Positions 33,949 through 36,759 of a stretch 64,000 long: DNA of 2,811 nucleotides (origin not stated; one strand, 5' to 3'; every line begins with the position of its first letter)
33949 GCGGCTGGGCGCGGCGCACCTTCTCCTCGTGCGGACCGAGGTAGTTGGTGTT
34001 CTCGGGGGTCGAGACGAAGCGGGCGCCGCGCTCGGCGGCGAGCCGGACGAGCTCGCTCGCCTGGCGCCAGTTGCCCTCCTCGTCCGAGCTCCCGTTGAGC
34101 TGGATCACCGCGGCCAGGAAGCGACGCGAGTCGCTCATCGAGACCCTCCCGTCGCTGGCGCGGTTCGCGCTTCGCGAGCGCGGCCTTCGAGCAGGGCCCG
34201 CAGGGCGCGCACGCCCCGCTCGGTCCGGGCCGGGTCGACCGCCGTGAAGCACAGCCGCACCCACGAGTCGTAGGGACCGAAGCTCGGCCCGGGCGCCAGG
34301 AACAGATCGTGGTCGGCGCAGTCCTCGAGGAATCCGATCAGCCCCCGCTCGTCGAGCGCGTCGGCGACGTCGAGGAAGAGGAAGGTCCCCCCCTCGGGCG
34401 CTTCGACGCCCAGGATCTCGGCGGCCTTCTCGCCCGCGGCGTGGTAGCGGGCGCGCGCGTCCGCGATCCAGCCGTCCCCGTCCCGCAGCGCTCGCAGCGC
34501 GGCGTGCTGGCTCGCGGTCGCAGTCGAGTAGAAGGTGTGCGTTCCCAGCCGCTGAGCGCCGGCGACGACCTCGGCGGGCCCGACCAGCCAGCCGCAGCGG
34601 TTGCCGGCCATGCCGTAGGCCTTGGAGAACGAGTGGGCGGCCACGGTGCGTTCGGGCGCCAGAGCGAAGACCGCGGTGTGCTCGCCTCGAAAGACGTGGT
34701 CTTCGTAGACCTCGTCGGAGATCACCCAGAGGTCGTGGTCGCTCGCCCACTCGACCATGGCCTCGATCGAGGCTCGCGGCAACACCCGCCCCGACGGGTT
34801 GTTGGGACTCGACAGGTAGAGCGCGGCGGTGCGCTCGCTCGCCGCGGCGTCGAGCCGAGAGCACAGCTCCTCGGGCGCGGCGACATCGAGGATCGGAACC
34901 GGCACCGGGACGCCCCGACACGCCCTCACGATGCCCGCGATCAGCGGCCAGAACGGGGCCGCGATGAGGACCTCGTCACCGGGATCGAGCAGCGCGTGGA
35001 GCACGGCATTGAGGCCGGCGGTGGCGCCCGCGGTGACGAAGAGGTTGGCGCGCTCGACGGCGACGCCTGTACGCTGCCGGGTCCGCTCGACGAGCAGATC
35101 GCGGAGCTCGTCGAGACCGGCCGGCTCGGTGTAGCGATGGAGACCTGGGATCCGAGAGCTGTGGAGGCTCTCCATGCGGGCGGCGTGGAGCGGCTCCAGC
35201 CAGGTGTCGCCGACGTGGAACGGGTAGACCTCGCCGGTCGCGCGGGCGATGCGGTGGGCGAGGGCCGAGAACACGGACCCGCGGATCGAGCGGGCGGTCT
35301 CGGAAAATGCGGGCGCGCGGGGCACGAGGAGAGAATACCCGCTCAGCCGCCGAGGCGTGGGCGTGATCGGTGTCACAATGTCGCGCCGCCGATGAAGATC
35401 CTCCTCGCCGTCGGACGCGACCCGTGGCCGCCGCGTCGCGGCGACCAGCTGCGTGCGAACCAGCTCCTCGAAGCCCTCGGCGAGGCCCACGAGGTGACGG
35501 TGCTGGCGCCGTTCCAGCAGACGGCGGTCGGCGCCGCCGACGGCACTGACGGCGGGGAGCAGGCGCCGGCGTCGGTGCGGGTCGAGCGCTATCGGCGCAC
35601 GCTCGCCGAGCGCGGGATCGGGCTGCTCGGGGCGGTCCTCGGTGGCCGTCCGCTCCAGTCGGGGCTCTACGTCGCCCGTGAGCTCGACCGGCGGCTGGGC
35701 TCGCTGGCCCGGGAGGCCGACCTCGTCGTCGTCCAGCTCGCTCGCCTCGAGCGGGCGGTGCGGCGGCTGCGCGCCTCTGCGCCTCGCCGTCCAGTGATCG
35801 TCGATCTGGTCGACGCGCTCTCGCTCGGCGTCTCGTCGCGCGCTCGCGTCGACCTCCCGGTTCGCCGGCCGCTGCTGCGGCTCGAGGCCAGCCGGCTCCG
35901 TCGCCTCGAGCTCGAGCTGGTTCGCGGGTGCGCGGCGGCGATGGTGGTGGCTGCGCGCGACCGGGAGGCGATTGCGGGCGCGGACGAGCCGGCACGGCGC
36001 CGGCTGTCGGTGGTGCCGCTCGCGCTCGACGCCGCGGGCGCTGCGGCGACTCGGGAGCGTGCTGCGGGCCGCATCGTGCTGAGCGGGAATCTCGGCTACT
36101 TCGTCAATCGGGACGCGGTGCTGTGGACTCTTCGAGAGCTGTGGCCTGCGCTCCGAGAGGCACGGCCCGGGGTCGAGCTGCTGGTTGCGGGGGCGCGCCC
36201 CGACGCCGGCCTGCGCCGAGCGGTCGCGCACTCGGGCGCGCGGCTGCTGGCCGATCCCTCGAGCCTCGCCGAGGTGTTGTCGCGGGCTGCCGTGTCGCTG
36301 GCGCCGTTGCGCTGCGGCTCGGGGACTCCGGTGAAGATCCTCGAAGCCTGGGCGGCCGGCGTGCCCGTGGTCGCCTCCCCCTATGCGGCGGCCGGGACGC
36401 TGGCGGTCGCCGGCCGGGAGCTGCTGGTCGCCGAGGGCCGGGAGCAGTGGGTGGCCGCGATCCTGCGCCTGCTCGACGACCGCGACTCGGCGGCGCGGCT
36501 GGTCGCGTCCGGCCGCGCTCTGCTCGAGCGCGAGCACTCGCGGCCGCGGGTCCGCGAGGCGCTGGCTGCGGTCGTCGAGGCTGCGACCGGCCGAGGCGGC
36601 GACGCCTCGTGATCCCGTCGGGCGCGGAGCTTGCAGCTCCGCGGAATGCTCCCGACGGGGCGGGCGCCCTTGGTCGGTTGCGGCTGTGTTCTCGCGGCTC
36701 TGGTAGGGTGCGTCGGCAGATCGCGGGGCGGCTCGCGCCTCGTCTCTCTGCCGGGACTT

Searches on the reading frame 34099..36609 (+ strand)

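Call 57: search_protein_families(library=pfam, proteins=[window:34099-36609:+], max_evalue=0.00001)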
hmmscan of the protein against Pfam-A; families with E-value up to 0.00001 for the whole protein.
window:34099-36609:+ (837 aa): 3 families
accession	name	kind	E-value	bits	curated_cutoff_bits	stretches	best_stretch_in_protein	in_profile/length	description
PF13692.12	Glyco_trans_1_4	-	7.7e-20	72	27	1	658-794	3-142/142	Glycosyl transferases group 1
PF13524.12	Glyco_trans_1_2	-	3.3e-11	43.8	25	1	683-818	7-139/144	Glycosyl transferase-like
PF00534.26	Glycos_transf_1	-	5e-07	29.9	26.4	1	721-806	84-170/172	Glycosyl transferases group 1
